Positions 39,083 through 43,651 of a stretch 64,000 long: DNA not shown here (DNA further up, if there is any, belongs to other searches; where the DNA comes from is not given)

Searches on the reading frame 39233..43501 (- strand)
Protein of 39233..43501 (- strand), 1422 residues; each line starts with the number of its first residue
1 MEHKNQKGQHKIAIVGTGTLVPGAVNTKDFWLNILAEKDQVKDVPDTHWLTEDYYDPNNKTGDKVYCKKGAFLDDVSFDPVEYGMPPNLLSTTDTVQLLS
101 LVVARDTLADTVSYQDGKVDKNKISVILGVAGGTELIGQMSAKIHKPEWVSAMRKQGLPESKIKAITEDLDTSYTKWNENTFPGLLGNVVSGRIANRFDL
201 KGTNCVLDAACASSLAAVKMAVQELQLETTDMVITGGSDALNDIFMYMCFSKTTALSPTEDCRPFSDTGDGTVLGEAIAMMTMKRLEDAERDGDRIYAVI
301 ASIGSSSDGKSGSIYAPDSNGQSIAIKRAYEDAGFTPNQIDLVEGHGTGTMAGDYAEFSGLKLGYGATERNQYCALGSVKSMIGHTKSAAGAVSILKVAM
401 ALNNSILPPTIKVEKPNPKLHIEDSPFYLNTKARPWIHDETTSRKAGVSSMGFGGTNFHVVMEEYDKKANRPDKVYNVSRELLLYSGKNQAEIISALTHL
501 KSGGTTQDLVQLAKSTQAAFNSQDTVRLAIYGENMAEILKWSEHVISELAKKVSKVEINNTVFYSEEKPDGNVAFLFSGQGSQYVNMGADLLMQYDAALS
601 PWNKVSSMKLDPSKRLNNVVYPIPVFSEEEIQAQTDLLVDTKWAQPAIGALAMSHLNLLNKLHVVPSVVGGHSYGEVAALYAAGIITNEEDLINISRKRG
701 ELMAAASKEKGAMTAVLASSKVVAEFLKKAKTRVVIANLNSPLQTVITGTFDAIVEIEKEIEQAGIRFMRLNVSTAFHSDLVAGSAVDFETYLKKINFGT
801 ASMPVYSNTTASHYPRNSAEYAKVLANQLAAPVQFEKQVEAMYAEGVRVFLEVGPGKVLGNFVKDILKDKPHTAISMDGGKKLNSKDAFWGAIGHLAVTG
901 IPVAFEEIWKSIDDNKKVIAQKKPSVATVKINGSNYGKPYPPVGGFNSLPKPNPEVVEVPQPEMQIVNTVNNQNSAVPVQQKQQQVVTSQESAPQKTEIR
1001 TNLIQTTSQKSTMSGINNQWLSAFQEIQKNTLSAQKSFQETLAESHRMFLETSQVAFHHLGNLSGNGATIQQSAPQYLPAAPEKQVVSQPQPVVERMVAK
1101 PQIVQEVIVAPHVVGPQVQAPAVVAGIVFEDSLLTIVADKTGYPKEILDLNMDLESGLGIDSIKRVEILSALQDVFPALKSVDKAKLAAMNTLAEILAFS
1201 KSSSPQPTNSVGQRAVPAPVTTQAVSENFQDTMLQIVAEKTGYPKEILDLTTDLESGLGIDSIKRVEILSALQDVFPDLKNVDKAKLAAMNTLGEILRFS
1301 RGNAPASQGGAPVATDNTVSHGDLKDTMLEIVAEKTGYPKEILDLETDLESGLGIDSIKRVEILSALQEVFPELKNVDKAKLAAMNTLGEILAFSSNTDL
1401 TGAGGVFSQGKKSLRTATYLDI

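Call 57: search_protein_families(library=pfam, proteins=[window:39233-43501:-], max_evalue=0.0001)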
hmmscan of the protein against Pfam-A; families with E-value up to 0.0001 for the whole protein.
window:39233-43501:- (1422 aa): 5 families
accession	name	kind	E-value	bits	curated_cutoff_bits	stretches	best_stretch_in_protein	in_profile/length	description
PF00109.32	ketoacyl-synt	-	6.5e-56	190.2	20.8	1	11-289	3-252/252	Beta-ketoacyl synthase, N-terminal domain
PF00698.26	Acyl_transf_1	-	5.3e-37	128.4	32.7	1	575-869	2-281/319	Acyl transferase domain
PF02801.28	Ketoacyl-synt_C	-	2.7e-36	124.6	20.8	1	297-413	1-118/119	Beta-ketoacyl synthase, C-terminal domain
PF00550.31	PP-binding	-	6.6e-26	90.8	20.8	3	1327-1393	2-65/67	Phosphopantetheine attachment site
PF16197.11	KAsynt_C_assoc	-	9.4e-14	52.2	33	1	416-518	1-98/111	Ketoacyl-synthetase C-terminal extension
